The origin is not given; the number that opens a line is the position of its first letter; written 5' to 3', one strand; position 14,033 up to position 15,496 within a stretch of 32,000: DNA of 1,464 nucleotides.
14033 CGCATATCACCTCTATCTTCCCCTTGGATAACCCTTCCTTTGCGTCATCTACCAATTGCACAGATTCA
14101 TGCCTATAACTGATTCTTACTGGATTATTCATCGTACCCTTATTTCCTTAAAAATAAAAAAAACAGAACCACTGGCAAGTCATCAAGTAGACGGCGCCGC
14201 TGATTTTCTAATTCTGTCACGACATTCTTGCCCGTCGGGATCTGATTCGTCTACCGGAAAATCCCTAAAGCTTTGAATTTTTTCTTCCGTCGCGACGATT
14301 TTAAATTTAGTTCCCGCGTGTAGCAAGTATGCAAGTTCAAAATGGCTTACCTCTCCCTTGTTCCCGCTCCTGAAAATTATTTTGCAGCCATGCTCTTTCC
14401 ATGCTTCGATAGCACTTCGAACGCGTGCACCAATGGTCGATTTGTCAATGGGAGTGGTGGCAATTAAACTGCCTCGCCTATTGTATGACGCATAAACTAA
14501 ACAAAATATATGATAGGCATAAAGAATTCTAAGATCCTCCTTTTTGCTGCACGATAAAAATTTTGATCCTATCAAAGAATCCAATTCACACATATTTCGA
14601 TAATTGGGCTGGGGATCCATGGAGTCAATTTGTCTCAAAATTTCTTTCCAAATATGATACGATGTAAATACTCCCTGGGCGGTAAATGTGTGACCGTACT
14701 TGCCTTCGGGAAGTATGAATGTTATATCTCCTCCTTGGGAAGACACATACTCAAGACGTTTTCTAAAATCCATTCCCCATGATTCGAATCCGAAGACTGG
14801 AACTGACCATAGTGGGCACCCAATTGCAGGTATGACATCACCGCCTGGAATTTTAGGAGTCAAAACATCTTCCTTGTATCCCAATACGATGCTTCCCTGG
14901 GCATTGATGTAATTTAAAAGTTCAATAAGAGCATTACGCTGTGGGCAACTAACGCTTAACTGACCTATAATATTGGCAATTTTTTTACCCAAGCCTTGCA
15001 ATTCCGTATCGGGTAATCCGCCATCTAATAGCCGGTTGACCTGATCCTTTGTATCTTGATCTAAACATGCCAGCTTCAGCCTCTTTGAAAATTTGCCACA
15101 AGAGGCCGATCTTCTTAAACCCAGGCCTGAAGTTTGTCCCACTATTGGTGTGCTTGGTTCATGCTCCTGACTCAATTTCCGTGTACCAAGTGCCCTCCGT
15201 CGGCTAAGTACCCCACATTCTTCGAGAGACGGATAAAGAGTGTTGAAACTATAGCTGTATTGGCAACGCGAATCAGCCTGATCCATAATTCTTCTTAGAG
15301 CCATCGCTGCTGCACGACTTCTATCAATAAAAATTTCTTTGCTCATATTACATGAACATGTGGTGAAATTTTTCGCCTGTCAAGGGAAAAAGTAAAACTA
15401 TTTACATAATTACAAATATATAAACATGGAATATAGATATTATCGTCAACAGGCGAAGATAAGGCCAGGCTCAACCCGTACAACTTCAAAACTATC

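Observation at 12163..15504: Tandem two-copy cassette of an unassignable ~380-aa family with patchwise near-identical DNA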

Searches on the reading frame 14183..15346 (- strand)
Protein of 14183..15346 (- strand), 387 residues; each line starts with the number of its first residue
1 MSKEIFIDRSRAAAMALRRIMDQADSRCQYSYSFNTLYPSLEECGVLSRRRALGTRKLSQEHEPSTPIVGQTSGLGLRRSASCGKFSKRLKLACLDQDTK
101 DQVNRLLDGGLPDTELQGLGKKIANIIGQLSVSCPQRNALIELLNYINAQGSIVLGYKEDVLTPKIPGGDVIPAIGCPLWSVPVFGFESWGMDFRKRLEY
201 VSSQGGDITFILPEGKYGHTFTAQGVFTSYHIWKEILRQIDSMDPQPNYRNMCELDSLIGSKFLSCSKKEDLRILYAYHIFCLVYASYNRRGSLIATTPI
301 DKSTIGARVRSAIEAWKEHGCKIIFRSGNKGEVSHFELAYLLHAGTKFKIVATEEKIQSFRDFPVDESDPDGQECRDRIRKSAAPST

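Call 4: search_protein_families(library=pfam, proteins=[window:14183-15346:-], max_evalue=1)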
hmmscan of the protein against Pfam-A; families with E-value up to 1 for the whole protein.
window:14183-15346:- (387 aa): 0 families

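Call 5: search_protein_families(library=ncbifam, proteins=[window:14183-15346:-], max_evalue=1)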
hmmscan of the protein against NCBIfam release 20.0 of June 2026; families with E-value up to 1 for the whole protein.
window:14183-15346:- (387 aa): 0 families

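Call 7: find_homologous_proteins(query=window:14183-15346:-, max_evalue=0.001)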
Query window:14183-15346:- (387 aa): 15 proteins with E <= 0.001 among 3914 candidates.
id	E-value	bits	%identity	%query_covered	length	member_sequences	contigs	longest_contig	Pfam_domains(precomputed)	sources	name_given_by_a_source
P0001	2.1e-262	888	100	100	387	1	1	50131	-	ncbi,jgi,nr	ncbi:MAG: hypothetical protein LBS22_01870 [Puniceicoccales bacterium]|jgi:hypothetical protein|nr:h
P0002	6.2e-194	662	78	100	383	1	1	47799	-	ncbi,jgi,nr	ncbi:MAG: hypothetical protein LBE98_01905 [Puniceicoccales bacterium]|jgi:hypothetical protein|nr:h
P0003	4.4e-114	399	67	74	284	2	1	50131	-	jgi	jgi:hypothetical protein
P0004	1.2e-111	391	53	99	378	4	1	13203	-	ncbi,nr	ncbi:MAG: hypothetical protein LBJ75_02105 [Puniceicoccales bacterium]|nr:hypothetical protein [Puni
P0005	1.3e-102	362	51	100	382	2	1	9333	-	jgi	jgi:hypothetical protein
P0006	6.4e-102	359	61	73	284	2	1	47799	-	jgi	jgi:hypothetical protein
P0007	7.7e-101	356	60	72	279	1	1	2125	-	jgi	jgi:hypothetical protein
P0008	2.4e-100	354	51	99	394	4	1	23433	-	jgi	jgi:hypothetical protein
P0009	3.4e-99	350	47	100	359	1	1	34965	-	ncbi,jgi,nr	ncbi:MAG: hypothetical protein LBB17_02810 [Puniceicoccales bacterium]|jgi:hypothetical protein|nr:h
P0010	5.2e-99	350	52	100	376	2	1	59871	-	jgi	jgi:hypothetical protein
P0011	5.6e-97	343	54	88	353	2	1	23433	-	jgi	jgi:hypothetical protein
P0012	1.3e-96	342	55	82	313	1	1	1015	-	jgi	jgi:hypothetical protein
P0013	3.3e-91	324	47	98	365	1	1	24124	-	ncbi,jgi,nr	ncbi:MAG: hypothetical protein LBD34_03385 [Puniceicoccales bacterium]|jgi:hypothetical protein|nr:h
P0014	8.9e-85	303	57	73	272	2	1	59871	-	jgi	jgi:hypothetical protein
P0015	7.3e-83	297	57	65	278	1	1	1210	-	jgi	jgi:hypothetical protein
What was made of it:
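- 14183..15346 (-): Copy A (387 aa), the fast-evolving paralog. It has a disordered basic N-terminal region of about 95 aa and a folded core of about 290 aa. The identical protein is on record as LBS22_01870 (call 7).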

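Call 12: find_encoding_contigs(protein=P0002, flank=8000, max_places=3)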
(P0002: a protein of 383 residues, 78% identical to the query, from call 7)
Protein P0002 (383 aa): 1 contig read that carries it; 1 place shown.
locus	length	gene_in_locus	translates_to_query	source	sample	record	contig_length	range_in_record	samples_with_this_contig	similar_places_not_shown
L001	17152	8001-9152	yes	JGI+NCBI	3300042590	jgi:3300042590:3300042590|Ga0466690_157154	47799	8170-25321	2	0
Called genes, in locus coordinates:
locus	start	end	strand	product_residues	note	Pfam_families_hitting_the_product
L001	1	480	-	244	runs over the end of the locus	PF08032:SpoU_sub_bind (faint), PF22435:MRM3-like_sub_bind, PF00588:SpoU_methylase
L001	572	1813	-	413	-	PF04413:Glycos_transf_N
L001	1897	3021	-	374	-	PF00712:DNA_pol3_beta, PF02767:DNA_pol3_beta_2, PF02768:DNA_pol3_beta_3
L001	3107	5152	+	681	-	PF22745:Nlig-Ia (weak), PF01653:DNA_ligase_aden, PF03120:OB_DNA_ligase, PF03119:DNA_ligase_ZBD, PF12826:HHH_2, PF14520:HHH_5 (weak), PF00533:BRCT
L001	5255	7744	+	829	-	PF02861:Clp_N, PF13191:AAA_16 (weak), PF00004:AAA, PF17871:AAA_lid_9, PF00004:AAA, PF07724:AAA_2, PF07728:AAA_5, PF10431:ClpB_D2-small, +11 more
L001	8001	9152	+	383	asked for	-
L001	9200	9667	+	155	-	-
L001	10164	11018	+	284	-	-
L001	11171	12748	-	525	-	-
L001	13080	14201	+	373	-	PF00953:Glycos_transf_4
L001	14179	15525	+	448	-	PF08245:Mur_ligase_M, PF02875:Mur_ligase_C (weak)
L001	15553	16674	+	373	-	PF23473:LysM3_LYK4_5 (faint), PF23446:LysM1_NFP_LYK (faint), PF01476:LysM, PF23462:LysM3_NFP (faint), PF23472:LysM2_CERK1_LYK3_4_5 (faint), PF23577:LysM_RLK (faint), PF01476:LysM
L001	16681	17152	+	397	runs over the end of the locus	PF01098:FTSW_RODA_SPOVE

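Call 13: find_encoding_contigs(protein=P0008, flank=8000, max_places=3)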
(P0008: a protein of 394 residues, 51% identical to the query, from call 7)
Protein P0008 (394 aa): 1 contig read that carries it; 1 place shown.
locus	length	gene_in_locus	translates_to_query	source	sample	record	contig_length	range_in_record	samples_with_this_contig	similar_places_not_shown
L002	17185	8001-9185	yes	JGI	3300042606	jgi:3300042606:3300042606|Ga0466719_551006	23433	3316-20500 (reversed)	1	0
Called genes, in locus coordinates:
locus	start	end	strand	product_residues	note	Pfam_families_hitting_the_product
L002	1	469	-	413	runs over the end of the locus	PF04413:Glycos_transf_N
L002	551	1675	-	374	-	PF00712:DNA_pol3_beta, PF02767:DNA_pol3_beta_2, PF02768:DNA_pol3_beta_3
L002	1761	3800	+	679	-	PF01653:DNA_ligase_aden, PF03120:OB_DNA_ligase, PF03119:DNA_ligase_ZBD, PF12826:HHH_2, PF14520:HHH_5, PF00533:BRCT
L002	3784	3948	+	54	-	-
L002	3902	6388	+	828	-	PF02861:Clp_N, PF13191:AAA_16 (weak), PF00004:AAA, PF17871:AAA_lid_9, PF00004:AAA, PF07724:AAA_2, PF07728:AAA_5, PF10431:ClpB_D2-small, +12 more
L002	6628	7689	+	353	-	-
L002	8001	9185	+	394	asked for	-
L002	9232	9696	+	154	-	-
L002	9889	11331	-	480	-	-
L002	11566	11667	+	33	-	-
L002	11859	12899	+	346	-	PF00953:Glycos_transf_4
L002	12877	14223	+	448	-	PF08245:Mur_ligase_M, PF02875:Mur_ligase_C (weak)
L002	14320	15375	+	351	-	PF01476:LysM, PF23446:LysM1_NFP_LYK (faint), PF23462:LysM3_NFP (faint), PF23472:LysM2_CERK1_LYK3_4_5 (faint), PF23473:LysM3_LYK4_5 (faint), PF23577:LysM_RLK (faint), PF01476:LysM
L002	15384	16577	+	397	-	PF01098:FTSW_RODA_SPOVE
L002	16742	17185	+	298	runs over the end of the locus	-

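Call 14: find_encoding_contigs(protein=P0010, flank=8000, max_places=3)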
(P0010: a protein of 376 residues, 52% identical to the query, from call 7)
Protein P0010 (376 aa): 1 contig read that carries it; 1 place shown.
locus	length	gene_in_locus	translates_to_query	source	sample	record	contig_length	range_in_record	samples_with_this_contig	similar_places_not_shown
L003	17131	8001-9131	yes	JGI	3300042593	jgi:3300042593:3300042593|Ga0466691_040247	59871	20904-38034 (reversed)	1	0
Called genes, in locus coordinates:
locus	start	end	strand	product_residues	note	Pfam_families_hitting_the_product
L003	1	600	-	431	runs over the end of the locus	PF04413:Glycos_transf_N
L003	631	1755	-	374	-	PF00712:DNA_pol3_beta, PF02767:DNA_pol3_beta_2, PF02768:DNA_pol3_beta_3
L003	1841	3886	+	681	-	PF22745:Nlig-Ia (weak), PF01653:DNA_ligase_aden, PF03120:OB_DNA_ligase, PF03119:DNA_ligase_ZBD, PF12826:HHH_2, PF14520:HHH_5, PF00533:BRCT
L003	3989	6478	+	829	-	PF02861:Clp_N, PF13191:AAA_16 (weak), PF00004:AAA, PF17871:AAA_lid_9, PF00004:AAA, PF07724:AAA_2, PF07728:AAA_5, PF10431:ClpB_D2-small, +11 more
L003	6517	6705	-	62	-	-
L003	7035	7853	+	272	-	-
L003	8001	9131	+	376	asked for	-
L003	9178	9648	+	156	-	-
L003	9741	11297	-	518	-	-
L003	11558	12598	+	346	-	PF00953:Glycos_transf_4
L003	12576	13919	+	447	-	PF08245:Mur_ligase_M, PF02875:Mur_ligase_C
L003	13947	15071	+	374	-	PF23473:LysM3_LYK4_5 (faint), PF04225:LysM_OapA (faint), PF23446:LysM1_NFP_LYK (faint), PF01476:LysM, PF22310:NMB0315_dom_I (faint), PF23462:LysM3_NFP (faint), PF23472:LysM2_CERK1_LYK3_4_5 (faint), PF01476:LysM, +1 more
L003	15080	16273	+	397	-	PF01098:FTSW_RODA_SPOVE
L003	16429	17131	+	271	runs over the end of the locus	-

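Call 17: find_encoding_contigs(protein=P0004, flank=8000, max_places=2)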
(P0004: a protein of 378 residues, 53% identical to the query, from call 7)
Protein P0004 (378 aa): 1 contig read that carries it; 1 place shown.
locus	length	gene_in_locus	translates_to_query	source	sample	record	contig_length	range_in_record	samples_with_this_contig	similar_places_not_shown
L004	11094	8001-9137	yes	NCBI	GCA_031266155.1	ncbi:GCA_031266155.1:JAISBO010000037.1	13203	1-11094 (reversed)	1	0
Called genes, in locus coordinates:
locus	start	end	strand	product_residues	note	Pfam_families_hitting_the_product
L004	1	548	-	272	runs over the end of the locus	PF22435:MRM3-like_sub_bind, PF00588:SpoU_methylase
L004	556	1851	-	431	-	PF04413:Glycos_transf_N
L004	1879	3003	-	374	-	PF00712:DNA_pol3_beta, PF02767:DNA_pol3_beta_2, PF02768:DNA_pol3_beta_3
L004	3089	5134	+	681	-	PF22745:Nlig-Ia (weak), PF01653:DNA_ligase_aden, PF03120:OB_DNA_ligase, PF03119:DNA_ligase_ZBD, PF12826:HHH_2, PF14520:HHH_5 (weak), PF00533:BRCT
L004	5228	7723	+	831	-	PF02861:Clp_N, PF13191:AAA_16 (weak), PF00004:AAA, PF17871:AAA_lid_9, PF00004:AAA, PF07724:AAA_2, PF07728:AAA_5, PF10431:ClpB_D2-small, +10 more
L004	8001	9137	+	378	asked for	-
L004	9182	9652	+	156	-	-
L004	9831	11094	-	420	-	?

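Call 18: find_encoding_contigs(protein=P0009, flank=8000, max_places=2)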
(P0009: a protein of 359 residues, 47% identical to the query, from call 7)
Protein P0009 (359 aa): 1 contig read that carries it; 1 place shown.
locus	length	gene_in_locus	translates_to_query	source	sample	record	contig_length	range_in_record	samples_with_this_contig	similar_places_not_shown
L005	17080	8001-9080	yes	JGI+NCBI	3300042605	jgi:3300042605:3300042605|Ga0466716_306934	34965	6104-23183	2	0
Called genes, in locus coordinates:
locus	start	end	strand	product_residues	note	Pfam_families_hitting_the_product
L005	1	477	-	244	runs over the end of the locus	PF22435:MRM3-like_sub_bind, PF00588:SpoU_methylase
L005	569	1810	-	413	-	PF04413:Glycos_transf_N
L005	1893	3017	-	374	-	PF00712:DNA_pol3_beta, PF02767:DNA_pol3_beta_2, PF02768:DNA_pol3_beta_3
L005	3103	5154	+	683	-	PF22745:Nlig-Ia (weak), PF01653:DNA_ligase_aden, PF03120:OB_DNA_ligase, PF03119:DNA_ligase_ZBD, PF00633:HHH (faint), PF12826:HHH_2, PF14520:HHH_5, PF00533:BRCT, +1 more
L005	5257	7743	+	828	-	PF02861:Clp_N, PF13191:AAA_16 (weak), PF00004:AAA, PF17871:AAA_lid_9, PF00004:AAA, PF07724:AAA_2, PF07728:AAA_5, PF10431:ClpB_D2-small, +11 more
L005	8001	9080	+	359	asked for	-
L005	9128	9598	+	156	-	-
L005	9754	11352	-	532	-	-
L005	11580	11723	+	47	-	-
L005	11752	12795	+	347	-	PF00953:Glycos_transf_4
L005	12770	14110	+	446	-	PF08245:Mur_ligase_M, PF02875:Mur_ligase_C (weak)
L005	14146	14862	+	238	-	PF23473:LysM3_LYK4_5 (faint), PF23446:LysM1_NFP_LYK (faint), PF01476:LysM, PF22310:NMB0315_dom_I (faint), PF23472:LysM2_CERK1_LYK3_4_5 (faint), PF01476:LysM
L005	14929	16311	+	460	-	PF03797:Autotransporter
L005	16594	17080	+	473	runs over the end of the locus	PF13476:AAA_23 (faint), PF00005:ABC_tran (weak), PF00931:NB-ARC (faint), PF02367:TsaE (faint), PF13175:AAA_15 (faint), PF13401:AAA_22 (faint), PF00005:ABC_tran, PF02463:SMC_N (weak), +6 more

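Call 19: find_encoding_contigs(protein=P0013, flank=8000, max_places=2)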
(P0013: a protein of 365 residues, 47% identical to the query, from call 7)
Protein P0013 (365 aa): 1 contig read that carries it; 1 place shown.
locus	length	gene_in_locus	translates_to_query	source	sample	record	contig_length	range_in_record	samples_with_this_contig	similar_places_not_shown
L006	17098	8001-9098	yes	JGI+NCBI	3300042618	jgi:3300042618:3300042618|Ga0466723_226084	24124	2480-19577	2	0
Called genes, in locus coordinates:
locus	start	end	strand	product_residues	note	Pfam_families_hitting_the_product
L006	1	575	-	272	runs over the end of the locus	PF22435:MRM3-like_sub_bind, PF00588:SpoU_methylase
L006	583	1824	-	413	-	PF04413:Glycos_transf_N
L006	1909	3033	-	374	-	PF00712:DNA_pol3_beta, PF02767:DNA_pol3_beta_2, PF02768:DNA_pol3_beta_3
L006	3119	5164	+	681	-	PF22745:Nlig-Ia (weak), PF01653:DNA_ligase_aden, PF03120:OB_DNA_ligase, PF03119:DNA_ligase_ZBD, PF12826:HHH_2, PF14520:HHH_5 (weak), PF00533:BRCT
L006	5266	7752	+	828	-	PF02861:Clp_N, PF23569:NBD_SMAX1, PF00004:AAA, PF17871:AAA_lid_9, PF00004:AAA, PF07724:AAA_2, PF07728:AAA_5, PF10431:ClpB_D2-small, +11 more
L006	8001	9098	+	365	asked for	-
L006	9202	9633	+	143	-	-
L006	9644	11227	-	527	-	-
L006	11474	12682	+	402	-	PF00953:Glycos_transf_4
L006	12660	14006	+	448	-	PF08245:Mur_ligase_M, PF02875:Mur_ligase_C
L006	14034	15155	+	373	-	PF23473:LysM3_LYK4_5 (faint), PF23446:LysM1_NFP_LYK (faint), PF01476:LysM, PF23462:LysM3_NFP (faint), PF23472:LysM2_CERK1_LYK3_4_5 (faint), PF23577:LysM_RLK (faint), PF01476:LysM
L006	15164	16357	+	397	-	PF01098:FTSW_RODA_SPOVE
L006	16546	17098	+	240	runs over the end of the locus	-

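Call 20: find_encoding_contigs(protein=P0005, flank=8000, max_places=2)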
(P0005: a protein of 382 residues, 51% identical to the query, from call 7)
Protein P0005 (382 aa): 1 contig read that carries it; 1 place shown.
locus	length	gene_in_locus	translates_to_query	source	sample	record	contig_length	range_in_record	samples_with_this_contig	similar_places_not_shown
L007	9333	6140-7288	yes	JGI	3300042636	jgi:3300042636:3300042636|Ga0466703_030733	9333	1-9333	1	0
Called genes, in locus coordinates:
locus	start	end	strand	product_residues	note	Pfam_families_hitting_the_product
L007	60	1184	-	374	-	PF00712:DNA_pol3_beta, PF02767:DNA_pol3_beta_2, PF02768:DNA_pol3_beta_3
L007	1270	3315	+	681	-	PF22745:Nlig-Ia (weak), PF01653:DNA_ligase_aden, PF03120:OB_DNA_ligase, PF03119:DNA_ligase_ZBD, PF12826:HHH_2, PF14520:HHH_5 (weak), PF00533:BRCT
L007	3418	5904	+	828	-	PF02861:Clp_N, PF13191:AAA_16 (weak), PF00004:AAA, PF17871:AAA_lid_9, PF00004:AAA, PF07724:AAA_2, PF07728:AAA_5, PF10431:ClpB_D2-small, +10 more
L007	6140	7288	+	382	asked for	-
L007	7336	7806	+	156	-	-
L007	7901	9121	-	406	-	-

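Call 21: predict_structure(alignment_id=A1)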
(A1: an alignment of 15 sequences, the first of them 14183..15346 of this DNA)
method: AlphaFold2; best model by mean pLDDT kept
length: 387 residues; sequences in the alignment: 15
mean_pLDDT: 63.6   pTM: 0.67
mean pLDDT of the five models: 63.6, 60.8, 59.0, 57.9, 54.7
residues with pLDDT >= 90: 34; 70-90: 162; 50-70: 71; < 50: 120
segments of 3 or more residues with pLDDT < 50: 1-30, 49-91, 158-192, 203-206, 325-328
pLDDT, mean of each block of 10 residues (from residue 1): 28 39 39 64 69 29 25 24 30 72 78 78 85 76 76 51 36 39 41 52 55 63 88 94 83 64 66 79 80 72 91 82 50 78 79 82 87 91 61
secondary structure, 60 per line:
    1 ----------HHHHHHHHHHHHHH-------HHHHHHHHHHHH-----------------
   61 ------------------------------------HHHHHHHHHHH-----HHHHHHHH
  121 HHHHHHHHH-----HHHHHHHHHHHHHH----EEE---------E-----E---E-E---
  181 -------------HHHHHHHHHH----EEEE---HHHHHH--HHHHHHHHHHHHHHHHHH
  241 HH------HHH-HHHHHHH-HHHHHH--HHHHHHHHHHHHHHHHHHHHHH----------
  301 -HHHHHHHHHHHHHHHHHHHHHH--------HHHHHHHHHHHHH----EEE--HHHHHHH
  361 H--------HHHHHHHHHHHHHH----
elements in order: H11-24 H32-43 H97-107 H113-129 H135-148 E153-155 H194-203 E208-211 H215-220 H223-242 H253-259 H261-266 H269-290 H302-323 H332-344 E349-351 H354-361 H370-383

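Call 23: search_protein_representatives(alignment_id=A1)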
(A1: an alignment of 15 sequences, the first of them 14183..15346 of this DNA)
Query: 15 sequences, 368 profile positions. Proteins with E-value up to 0.001 (for the whole library): 23; up to 1e-10: 7; up to 1e-30: 4. The best 23 are listed.
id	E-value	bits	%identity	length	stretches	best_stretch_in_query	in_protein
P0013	6.8e-181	617.6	-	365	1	1-364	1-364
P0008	8.1e-177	604.2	-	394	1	1-367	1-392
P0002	1.7e-172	589.9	-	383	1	1-368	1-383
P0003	1.8e-162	557.0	-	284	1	85-368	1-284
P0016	3.9e-16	75.5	-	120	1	279-366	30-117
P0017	1.3e-15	73.8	-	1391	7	182-226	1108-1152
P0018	3.1e-11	59.4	-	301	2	119-197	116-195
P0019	3.5e-10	55.9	-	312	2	127-199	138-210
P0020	5.1e-10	55.3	-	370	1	124-327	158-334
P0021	8.2e-10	54.7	-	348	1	106-343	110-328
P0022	2.5e-09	53.1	-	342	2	121-271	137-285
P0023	1.7e-08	50.4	-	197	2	122-187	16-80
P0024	1.8e-08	50.3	-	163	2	131-220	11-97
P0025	3.8e-08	49.2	-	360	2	74-219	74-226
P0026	9.7e-08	47.8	-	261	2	129-220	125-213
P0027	1.2e-07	47.6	-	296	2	128-224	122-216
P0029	5.3e-07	45.4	-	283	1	125-271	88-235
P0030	6.6e-06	41.8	-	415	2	126-212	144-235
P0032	7.4e-05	38.4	-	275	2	118-218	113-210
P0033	1.0e-04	37.9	-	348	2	132-196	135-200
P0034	3.8e-04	36.0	-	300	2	125-197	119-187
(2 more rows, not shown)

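Call 24: search_protein_families(library=pfam, proteins=[P0016, P0017, P0018, P0019, P0020, P0021, P0022, P0025, P0029, P0030], max_evalue=0.01)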
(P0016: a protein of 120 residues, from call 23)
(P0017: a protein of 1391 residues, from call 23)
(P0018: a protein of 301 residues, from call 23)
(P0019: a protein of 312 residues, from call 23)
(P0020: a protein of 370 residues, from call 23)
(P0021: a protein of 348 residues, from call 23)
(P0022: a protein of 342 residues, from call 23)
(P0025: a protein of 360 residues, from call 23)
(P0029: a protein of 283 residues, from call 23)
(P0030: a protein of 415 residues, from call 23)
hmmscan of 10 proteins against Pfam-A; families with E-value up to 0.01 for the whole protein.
P0016 (120 aa): 0 families

P0017 (1391 aa): 13 families
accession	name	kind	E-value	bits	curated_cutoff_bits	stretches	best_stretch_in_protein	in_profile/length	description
PF12796.13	Ank_2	-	2.7e-54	182.1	27.3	5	1210-1305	4-88/90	Ankyrin repeats (3 copies)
PF13637.12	Ank_4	-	1.6e-47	158.9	22.7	2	1282-1332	5-50/50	Ankyrin repeats (many copies)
PF24883.2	NPHP3_N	-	7.1e-38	130.8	24.8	1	356-527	1-164/164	Nephrocystin 3, N-terminal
PF00023.36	Ank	-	1.3e-33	113.5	21.1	0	1022-1046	6-30/33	Ankyrin repeat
PF13606.12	Ank_3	-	7.3e-29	96.6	22.3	0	1020-1045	4-29/30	Ankyrin repeat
PF13857.12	Ank_5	-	4.3e-24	84.8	27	0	1223-1267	1-44/56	Ankyrin repeats (many copies)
PF05729.18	NACHT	-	2.6e-07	31.1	26.7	1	379-546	2-150/167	NACHT domain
PF22939.2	GPIID_WHD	-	2.8e-06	28.1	27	1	657-735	12-81/90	GPI inositol-deacylase, winged helix domain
PF24809.1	DUF7708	-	0.00016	21.9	25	1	140-212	3-75/146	Domain of unknown function (DUF7708)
PF17100.10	NACHT_N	-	0.00024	21.5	30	1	116-200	53-136/220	N-terminal domain of NWD NACHT-NTPase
PF13191.12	AAA_16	-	0.00031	21.7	32.6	1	378-512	25-158/167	AAA ATPase domain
PF07693.20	KAP_NTPase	-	0.00031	20.5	20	0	375-457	18-92/293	KAP family P-loop domain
PF13401.12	AAA_22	-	0.00068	20.4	27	1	379-525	7-121/130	AAA domain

P0018 (301 aa): 0 families

P0019 (312 aa): 0 families

P0020 (370 aa): 0 families

P0021 (348 aa): 0 families

P0022 (342 aa): 1 family
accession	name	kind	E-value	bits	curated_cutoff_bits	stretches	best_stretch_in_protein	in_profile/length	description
PF18062.7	RE_AspBHI_N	-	0.0063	16.5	27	0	195-238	46-87/185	Restriction endonuclease AspBHI N-terminal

P0025 (360 aa): 0 families

P0029 (283 aa): 0 families

P0030 (415 aa): 0 families
